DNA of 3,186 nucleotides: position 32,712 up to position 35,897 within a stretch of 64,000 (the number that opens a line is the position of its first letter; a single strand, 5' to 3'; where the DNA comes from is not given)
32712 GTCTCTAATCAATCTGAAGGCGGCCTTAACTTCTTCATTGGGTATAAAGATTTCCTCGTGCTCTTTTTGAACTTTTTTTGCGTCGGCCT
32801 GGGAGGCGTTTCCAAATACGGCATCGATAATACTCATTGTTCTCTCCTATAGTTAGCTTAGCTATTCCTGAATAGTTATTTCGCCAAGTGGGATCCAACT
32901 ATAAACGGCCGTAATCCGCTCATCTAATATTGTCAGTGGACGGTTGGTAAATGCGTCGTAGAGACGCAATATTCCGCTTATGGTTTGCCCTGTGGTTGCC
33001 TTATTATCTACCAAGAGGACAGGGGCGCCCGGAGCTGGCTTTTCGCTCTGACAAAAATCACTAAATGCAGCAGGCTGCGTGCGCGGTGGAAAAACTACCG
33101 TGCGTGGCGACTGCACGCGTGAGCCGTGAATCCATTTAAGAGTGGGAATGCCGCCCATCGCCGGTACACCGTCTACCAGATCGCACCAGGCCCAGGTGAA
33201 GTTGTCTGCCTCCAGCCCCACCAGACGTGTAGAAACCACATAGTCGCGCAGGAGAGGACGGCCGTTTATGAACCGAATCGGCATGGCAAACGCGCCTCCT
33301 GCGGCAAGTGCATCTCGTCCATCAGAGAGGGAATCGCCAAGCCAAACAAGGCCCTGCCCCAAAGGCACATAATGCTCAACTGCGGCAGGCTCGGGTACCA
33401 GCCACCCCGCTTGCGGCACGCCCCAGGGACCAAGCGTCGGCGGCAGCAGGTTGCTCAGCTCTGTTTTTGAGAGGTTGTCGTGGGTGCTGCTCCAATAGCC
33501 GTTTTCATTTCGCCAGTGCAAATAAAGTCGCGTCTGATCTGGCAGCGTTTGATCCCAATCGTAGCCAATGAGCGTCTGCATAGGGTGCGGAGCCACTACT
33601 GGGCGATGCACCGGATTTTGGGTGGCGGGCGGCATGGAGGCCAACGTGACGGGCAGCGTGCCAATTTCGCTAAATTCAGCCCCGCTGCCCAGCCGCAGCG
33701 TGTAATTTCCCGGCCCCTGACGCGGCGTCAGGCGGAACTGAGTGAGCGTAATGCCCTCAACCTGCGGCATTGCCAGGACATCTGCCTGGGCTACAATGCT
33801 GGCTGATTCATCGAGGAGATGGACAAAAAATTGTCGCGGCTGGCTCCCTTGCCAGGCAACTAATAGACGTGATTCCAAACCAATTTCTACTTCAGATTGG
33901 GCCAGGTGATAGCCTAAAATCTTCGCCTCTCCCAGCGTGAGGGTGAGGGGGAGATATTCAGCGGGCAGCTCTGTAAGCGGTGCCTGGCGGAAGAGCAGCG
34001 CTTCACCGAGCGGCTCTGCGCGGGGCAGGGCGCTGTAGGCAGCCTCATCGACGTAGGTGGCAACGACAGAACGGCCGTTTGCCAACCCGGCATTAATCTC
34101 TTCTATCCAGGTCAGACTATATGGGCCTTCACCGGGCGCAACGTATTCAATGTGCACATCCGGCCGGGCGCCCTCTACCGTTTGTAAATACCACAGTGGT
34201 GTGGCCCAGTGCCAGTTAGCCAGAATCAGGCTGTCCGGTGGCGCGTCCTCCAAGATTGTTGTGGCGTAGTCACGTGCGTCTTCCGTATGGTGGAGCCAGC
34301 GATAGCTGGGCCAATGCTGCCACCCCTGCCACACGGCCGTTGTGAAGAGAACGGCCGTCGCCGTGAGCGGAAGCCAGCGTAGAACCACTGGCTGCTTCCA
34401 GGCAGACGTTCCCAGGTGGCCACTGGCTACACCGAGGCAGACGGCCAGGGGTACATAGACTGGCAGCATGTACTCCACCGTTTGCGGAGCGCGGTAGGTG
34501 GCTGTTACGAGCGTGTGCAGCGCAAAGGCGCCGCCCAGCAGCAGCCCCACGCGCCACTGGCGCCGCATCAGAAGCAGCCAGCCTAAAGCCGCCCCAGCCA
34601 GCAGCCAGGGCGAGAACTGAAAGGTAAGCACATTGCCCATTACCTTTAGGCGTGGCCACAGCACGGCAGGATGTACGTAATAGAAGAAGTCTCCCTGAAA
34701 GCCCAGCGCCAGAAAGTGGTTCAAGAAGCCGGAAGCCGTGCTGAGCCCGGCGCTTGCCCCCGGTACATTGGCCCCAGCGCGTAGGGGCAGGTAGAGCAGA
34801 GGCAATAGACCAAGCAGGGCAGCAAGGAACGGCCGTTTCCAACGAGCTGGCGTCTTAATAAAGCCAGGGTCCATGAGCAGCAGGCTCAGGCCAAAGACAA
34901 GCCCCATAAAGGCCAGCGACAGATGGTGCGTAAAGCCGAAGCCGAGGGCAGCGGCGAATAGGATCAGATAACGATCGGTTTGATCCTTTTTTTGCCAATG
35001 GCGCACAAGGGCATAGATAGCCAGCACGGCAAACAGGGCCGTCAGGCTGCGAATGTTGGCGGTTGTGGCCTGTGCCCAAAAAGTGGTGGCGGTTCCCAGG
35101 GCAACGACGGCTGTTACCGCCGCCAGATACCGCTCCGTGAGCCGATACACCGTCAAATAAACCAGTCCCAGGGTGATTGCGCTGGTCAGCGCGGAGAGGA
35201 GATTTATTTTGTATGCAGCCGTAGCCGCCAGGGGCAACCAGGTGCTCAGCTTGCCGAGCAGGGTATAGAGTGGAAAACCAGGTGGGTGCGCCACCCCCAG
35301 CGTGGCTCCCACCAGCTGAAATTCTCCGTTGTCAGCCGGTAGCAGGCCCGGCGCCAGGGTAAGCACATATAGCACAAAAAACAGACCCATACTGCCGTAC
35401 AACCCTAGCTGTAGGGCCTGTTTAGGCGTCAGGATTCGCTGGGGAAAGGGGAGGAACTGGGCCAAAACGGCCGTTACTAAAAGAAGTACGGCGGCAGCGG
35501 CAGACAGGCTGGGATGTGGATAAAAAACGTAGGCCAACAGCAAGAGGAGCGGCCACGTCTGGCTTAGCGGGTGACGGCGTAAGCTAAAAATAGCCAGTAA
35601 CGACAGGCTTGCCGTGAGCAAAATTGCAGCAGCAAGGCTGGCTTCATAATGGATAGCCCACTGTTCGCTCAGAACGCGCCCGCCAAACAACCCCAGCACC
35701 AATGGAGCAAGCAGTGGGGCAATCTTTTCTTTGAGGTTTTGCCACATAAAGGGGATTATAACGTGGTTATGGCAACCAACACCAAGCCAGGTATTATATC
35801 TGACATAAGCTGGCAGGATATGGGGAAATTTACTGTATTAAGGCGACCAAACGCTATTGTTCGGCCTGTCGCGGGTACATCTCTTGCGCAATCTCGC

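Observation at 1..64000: Highly iterated palindrome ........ saturates both chromosome and prophage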

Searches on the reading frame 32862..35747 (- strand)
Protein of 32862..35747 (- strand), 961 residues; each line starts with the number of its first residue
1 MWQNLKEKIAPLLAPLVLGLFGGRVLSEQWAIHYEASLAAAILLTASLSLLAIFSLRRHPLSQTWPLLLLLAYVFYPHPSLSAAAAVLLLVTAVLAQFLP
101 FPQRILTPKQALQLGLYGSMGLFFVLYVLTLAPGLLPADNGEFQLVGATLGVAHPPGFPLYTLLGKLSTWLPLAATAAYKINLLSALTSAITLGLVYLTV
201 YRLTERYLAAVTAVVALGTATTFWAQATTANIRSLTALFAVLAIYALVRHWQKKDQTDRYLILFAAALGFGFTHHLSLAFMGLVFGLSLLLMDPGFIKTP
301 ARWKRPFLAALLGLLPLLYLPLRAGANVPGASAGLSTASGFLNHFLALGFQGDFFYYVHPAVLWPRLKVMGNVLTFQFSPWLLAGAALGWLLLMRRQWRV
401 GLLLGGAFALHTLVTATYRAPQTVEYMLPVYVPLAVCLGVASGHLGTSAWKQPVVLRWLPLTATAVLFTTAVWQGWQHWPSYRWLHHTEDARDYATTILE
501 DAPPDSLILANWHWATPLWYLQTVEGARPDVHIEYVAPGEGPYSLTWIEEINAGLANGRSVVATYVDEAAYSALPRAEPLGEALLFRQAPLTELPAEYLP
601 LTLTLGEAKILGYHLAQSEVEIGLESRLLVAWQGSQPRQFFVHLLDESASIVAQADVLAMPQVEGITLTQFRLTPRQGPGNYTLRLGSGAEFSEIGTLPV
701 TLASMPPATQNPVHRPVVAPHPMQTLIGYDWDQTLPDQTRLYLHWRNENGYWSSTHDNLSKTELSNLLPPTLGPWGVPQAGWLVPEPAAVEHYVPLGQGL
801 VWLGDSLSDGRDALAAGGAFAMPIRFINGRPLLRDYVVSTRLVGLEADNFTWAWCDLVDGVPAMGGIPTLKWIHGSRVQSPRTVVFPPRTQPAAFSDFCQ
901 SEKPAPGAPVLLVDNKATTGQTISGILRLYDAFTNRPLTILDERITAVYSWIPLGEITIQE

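Call 5: search_protein_families(library=ncbifam, proteins=[window:32862-35747:-])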
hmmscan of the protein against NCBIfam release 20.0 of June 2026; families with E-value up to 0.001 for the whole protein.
window:32862-35747:- (961 aa): 0 families

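Call 43: search_protein_families(library=pfam, proteins=[window:32862-35747:-], max_evalue=0.0001)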
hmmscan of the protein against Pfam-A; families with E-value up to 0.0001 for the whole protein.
window:32862-35747:- (961 aa): 2 families
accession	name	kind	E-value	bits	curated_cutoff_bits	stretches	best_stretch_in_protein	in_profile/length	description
PF11028.14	TMEM260-like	-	4.9e-26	92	24.2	1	139-281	1-161/179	Protein O-mannosyl-transferase TMEM260-like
PF13231.12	PMT_2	-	1.9e-09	38.4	26.1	1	173-318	16-158/160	Dolichyl-phosphate-mannose-protein mannosyltransferase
